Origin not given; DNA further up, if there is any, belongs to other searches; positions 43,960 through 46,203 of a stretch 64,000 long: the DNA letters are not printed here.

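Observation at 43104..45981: Uncharacterised 624-aa protein translationally coupled to a ParM-like actin-fold ATPase, directly upstream of a 929-aa CHB_HEX_C/propeller surface protein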

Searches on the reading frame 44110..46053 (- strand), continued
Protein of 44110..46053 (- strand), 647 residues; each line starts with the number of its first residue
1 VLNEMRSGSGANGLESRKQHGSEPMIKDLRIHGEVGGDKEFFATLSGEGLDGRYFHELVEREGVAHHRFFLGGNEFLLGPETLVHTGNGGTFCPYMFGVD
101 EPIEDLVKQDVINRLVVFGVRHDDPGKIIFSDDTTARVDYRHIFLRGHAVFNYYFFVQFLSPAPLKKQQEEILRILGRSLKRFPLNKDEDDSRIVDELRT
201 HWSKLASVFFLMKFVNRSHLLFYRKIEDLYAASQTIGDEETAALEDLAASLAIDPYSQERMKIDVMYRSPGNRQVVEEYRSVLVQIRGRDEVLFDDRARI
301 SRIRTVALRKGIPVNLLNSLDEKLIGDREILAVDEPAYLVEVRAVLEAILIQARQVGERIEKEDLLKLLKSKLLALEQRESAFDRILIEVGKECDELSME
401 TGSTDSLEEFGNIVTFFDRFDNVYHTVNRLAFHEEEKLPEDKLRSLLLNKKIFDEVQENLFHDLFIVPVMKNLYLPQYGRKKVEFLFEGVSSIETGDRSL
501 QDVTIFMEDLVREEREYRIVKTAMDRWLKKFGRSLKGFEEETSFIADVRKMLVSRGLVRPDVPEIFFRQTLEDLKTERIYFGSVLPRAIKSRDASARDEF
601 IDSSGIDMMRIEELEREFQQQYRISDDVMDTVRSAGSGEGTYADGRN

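Call 14: find_encoding_contigs(protein=P0088, flank=8000, max_places=2)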
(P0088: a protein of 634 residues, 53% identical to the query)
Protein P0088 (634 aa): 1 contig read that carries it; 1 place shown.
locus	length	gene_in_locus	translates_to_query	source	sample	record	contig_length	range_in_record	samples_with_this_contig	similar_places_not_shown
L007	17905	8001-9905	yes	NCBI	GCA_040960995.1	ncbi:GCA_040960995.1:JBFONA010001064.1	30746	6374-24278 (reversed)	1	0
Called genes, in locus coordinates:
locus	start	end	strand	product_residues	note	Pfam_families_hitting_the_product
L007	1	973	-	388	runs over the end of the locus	PF08240:ADH_N, PF16912:Glu_dehyd_C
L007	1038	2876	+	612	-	PF03174:CHB_HEX_C (faint), PF13290:CHB_HEX_C_1, PF13287:Fn3_assoc, PF13287:Fn3_assoc, PF13290:CHB_HEX_C_1, PF13287:Fn3_assoc, PF13290:CHB_HEX_C_1, PF13287:Fn3_assoc, +1 more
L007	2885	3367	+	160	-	PF01862:PvlArgDC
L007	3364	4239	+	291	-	PF00491:Arginase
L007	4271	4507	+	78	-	-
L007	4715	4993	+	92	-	PF09970:DUF2204 (weak)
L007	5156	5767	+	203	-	-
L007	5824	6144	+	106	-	PF01381:HTH_3, PF13560:HTH_31 (weak)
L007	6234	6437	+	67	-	PF15919:HicB_lk_antitox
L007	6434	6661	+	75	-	PF07927:HicA_toxin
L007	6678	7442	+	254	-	-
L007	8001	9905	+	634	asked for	PF27907:CHP04442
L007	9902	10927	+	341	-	PF17989:ALP_N, PF21522:MreB-like_C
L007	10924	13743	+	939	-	PF13287:Fn3_assoc, PF13290:CHB_HEX_C_1, PF13290:CHB_HEX_C_1, PF13287:Fn3_assoc, PF13290:CHB_HEX_C_1, PF13290:CHB_HEX_C_1, PF13287:Fn3_assoc, PF13290:CHB_HEX_C_1, +5 more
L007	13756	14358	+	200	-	PF13717:Zn_ribbon_4, PF16697:Yop-YscD_cpl, PF00498:FHA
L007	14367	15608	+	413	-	PF19425:Csd3_N2, PF01551:Peptidase_M23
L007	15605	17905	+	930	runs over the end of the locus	PF01590:GAF, PF13185:GAF_2, PF00158:Sigma54_activat, PF07728:AAA_5 (weak), PF14532:Sigma54_activ_2 (weak), PF25601:AAA_lid_14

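Call 16: find_related_loci(query=window:44110-45981:-, collection=viral_contigs, flank=5000)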
Query window:44110-45981:- (623 aa) in viral_contigs; peptide patterns used: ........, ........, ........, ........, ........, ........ (x = any residue, [..] = any of these).
1 stretches matched a pattern, but none encodes a relative of the query by tblastn (E <= 1e-3).

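Call 20: find_related_loci(query=A1, collection=genome_contigs, flank=7000)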
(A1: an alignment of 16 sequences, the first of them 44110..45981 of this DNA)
Query A1 (623 aa) in genome_contigs; peptide patterns used: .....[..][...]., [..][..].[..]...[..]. (x = any residue, [..] = any of these).
543 stretches matched a pattern; 513 encode a relative of the query (tblastn E <= 1e-3); the best 80 are kept; 80 distinct loci.
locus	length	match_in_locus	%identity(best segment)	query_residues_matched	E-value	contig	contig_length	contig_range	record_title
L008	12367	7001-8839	77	1-613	0e+0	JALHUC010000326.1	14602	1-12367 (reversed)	MAG: bacterium isolate PFL40 seq_2062687, whole genome shotgun sequence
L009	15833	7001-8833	74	1-611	0e+0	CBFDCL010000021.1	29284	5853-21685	MAG TPA_asm: uncultured bacterium isolate SRR26215679_binner23_Refined_72 genome assembly, contig: ERZ25073473.510, whol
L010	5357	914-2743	69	1-610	0e+0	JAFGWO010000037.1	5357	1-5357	MAG: Proteobacteria bacterium isolate ZodW_Metabat.265 k87_2225647, whole genome shotgun sequence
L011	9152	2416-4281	65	1-622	0e+0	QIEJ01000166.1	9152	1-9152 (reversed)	MAG: Proteobacteria bacterium isolate SZUA-204 Ga0063294_10007211, whole genome shotgun sequence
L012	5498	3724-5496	63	1-591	0e+0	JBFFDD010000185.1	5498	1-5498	MAG: bacterium isolate Mix_mud13.2021.11.24 k141_84225_length_5498_cov_9.0000, whole genome shotgun sequence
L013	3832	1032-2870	59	1-614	0e+0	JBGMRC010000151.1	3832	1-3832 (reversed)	MAG: bacterium isolate N04_metabat2_bin.36 NODE_20735_length_3832_cov_21.350013, whole genome shotgun sequence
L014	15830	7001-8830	62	1-610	0e+0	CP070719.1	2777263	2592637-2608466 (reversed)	MAG: bacterium isolate bin47 chromosome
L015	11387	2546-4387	56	1-614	0e+0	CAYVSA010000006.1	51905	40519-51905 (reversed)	MAG TPA_asm: uncultured Pseudomonadota bacterium isolate binchicken_co275_205 genome assembly, contig: NODE_567_length_5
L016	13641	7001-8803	41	1-597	4e-151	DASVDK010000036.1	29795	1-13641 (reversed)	MAG TPA_asm: Thermodesulfobacteriota bacterium isolate SMAG_U2031 k141_12971, whole genome shotgun sequence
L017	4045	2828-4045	59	1-406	9e-154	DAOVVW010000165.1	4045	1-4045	MAG TPA_asm: Pseudomonadota bacterium isolate CSMAG_1715 CSMAG_1715_k141_6011195_length_4045_cov_7.0000, whole genome sh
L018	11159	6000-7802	41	1-597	6e-148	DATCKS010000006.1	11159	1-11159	MAG TPA_asm: Thermodesulfobacteriota bacterium isolate SMAG_U7102 k141_733317, whole genome shotgun sequence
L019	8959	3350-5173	39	1-609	3e-147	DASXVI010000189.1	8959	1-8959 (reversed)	MAG TPA_asm: Nitrospirota bacterium isolate SMAG_U4741 k141_312386, whole genome shotgun sequence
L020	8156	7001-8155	59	1-386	1e-146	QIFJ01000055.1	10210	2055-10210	MAG: Proteobacteria bacterium isolate SZUA-178 Ga0063294_10006682, whole genome shotgun sequence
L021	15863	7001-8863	38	1-617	8e-144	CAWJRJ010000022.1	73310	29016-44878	MAG: Nitrospirota bacterium isolate MFD01299.bin.2.118 genome assembly, contig: contig_42525, whole genome shotgun seque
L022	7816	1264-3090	38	1-610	1e-140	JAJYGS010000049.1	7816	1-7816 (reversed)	MAG: Nitrospirae bacterium isolate DBS1-3.bin157 NODE_20570_length_7816_cov_2.01925, whole genome shotgun sequence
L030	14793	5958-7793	37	1-617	2e-135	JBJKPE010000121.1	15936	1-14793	MAG: Thermodesulfovibrionales bacterium isolate Bin_113 S1Ck127_2731423_flag_0_multi_20.3018_len_15936, whole genome sho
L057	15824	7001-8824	38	1-614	8e-131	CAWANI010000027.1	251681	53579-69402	MAG: uncultured delta proteobacterium isolate MFD02923.bin.2.91 genome assembly, contig: contig_48690, whole genome shot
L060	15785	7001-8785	38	1-594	2e-130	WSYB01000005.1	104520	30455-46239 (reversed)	MAG: Geobacteraceae bacterium isolate X3_MetaBAT.27 scaffold_114, whole genome shotgun sequence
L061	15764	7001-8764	38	1-594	1e-130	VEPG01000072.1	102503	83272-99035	MAG: Desulfuromonas sp. isolate MnB_14 Mn-Desulfuromonas-1_31, whole genome shotgun sequence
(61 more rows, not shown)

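Call 35: predict_structure(alignment_id=A2)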
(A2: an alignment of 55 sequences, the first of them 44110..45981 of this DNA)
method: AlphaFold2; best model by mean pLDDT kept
length: 623 residues; sequences in the alignment: 55
mean_pLDDT: 84.9   pTM: 0.69
mean pLDDT of the five models: 84.9, 84.6, 83.3, 81.4, 79.7
residues with pLDDT >= 90: 257; 70-90: 312; 50-70: 32; < 50: 22
segments of 3 or more residues with pLDDT < 50: 307-309, 329-334, 612-623
pLDDT, mean of each block of 10 residues (from residue 1): 85 90 80 89 91 94 94 87 89 86 84 93 94 90 93 92 76 87 92 95 85 80 93 91 85 87 75 73 75 80 54 78 69 63 90 77 84 83 85 91 88 87 93 92 90 92 90 88 91 91 82 87 92 87 92 91 88 87 88 89 81 33 23
secondary structure, 60 per line:
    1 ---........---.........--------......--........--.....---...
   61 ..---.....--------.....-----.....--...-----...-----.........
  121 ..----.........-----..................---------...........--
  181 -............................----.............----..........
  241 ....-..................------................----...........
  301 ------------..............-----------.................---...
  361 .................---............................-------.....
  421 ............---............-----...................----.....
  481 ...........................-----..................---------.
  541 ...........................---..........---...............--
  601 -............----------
elements in order: E4-11 E15-23 E32-37 E40-47 E50-54 E58-62 E66-70 H79-83 E89-93 E96-98 E104-106 E112-115 H116-122 E127-135 H141-158 H168-178 E182-192 H193-209 H214-226 H231-244 H246-263 H270-285 H290-300 H313-326 H338-354 H358-377 H381-408 H416-432 H436-447 H453-471 H476-507 H513-530 H540-567 H571-580 H584-598 H602-613

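Call 60: search_solved_structures(query=A2, max_evalue=10)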
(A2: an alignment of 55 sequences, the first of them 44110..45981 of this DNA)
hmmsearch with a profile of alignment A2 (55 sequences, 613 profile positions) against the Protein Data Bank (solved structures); distinct sequences matched with E-value up to 10: 3.
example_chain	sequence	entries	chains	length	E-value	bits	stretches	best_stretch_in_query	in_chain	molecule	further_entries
6yel_A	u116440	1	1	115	0.038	15.7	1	452-549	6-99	Stromal interaction molecule 1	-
3hyf_A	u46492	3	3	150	0.31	12.7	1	447-533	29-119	Reverse transcriptase/RNaseH | Fusion protein of HIV-1 RNase H p15 with engineered E. coli loop | Gag-Pol polyprotein,Ribonuclease HI,Gag-Pol polyprotein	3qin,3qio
4o9b_A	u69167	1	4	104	2.1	9.9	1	456-546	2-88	Stromal interaction molecule 1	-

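Call 61: search_protein_families(library=padloc, proteins=[window:44110-45981:-], max_evalue=0.01)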
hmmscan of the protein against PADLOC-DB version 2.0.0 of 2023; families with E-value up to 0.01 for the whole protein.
window:44110-45981:- (623 aa): 0 families

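Call 68: search_protein_families(library=pfam, alignment_id=A2, max_evalue=5)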
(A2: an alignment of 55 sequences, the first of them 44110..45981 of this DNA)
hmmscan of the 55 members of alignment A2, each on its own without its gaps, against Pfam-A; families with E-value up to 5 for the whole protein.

A. member 1, window:44110-45981:- (623 aa): 1 family
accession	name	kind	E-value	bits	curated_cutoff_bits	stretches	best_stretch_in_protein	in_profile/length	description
PF23562.2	AMP-binding_C_3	-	0.014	16.2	20.8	1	78-116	16-56/124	AMP-binding enzyme C-terminal domain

B. families by the number of members that match (of 55 scanned): 37 families (the first 25 are shown)
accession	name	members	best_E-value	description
PF11491.13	DUF3213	4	0.12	Protein of unknown function (DUF3213)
PF25265.1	USP32_N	2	0.0068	USP32 N-terminal domain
PF12691.13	Phage_tail_terminator_6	2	0.009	Bacteriophage tail terminator protein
PF23562.2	AMP-binding_C_3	2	0.014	AMP-binding enzyme C-terminal domain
PF20653.3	COG6_C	2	0.023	Conserved Oligomeric Golgi complex subunit 6, C-terminal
PF14490.11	HHH_RecD2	2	0.029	ATP-dependent RecD2 DNA helicase HHH domain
PF24561.1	TRAPPC8_C_arth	2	0.029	TRAPPC8, C-terminal, arthropods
PF09279.17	EF-hand_like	2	0.041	Phosphoinositide-specific phospholipase C, efhand-like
PF12096.13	DUF3572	2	0.18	Protein of unknown function (DUF3572)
PF11123.14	DNA_Packaging_2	1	0.002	DNA packaging protein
PF14011.11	ESX-1_EspG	1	0.0039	EspG family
PF08440.15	Poty_PP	1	0.037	Potyviridae polyprotein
PF07193.17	DUF1408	1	0.041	Protein of unknown function (DUF1408)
PF20369.3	DUF6664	1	0.055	Family of unknown function (DUF6664)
PF12799.13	LRR_4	1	0.055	Leucine Rich repeats (2 copies)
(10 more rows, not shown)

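Call 69: search_protein_representatives(alignment_id=A2)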
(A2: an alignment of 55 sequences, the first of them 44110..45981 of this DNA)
Query: 55 sequences, 613 profile positions. Proteins with E-value up to 0.001 (for the whole library): 226; up to 1e-10: 185; up to 1e-30: 107. The best 150 are listed.
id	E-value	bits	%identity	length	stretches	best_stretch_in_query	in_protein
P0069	5.1e-282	953.4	-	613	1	1-611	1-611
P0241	9.8e-244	826.9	-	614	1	1-611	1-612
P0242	9.0e-226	767.6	-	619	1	1-611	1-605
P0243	3.2e-223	759.2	-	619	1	1-610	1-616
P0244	2.8e-219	746.1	-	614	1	1-611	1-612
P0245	2.0e-218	743.3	-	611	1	1-608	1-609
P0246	2.4e-215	733.1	-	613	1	1-610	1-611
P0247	7.8e-209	711.6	-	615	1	1-610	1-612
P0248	6.0e-203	692.2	-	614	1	1-610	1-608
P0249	2.1e-192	657.4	-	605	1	1-611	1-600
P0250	2.9e-188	643.7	-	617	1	5-611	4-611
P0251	9.7e-186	635.3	-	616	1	2-611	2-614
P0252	3.5e-184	630.2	-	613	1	1-608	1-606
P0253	1.2e-183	628.4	-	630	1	1-610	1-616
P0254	2.5e-178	610.9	-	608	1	2-609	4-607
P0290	6.4e-58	213.2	-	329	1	311-598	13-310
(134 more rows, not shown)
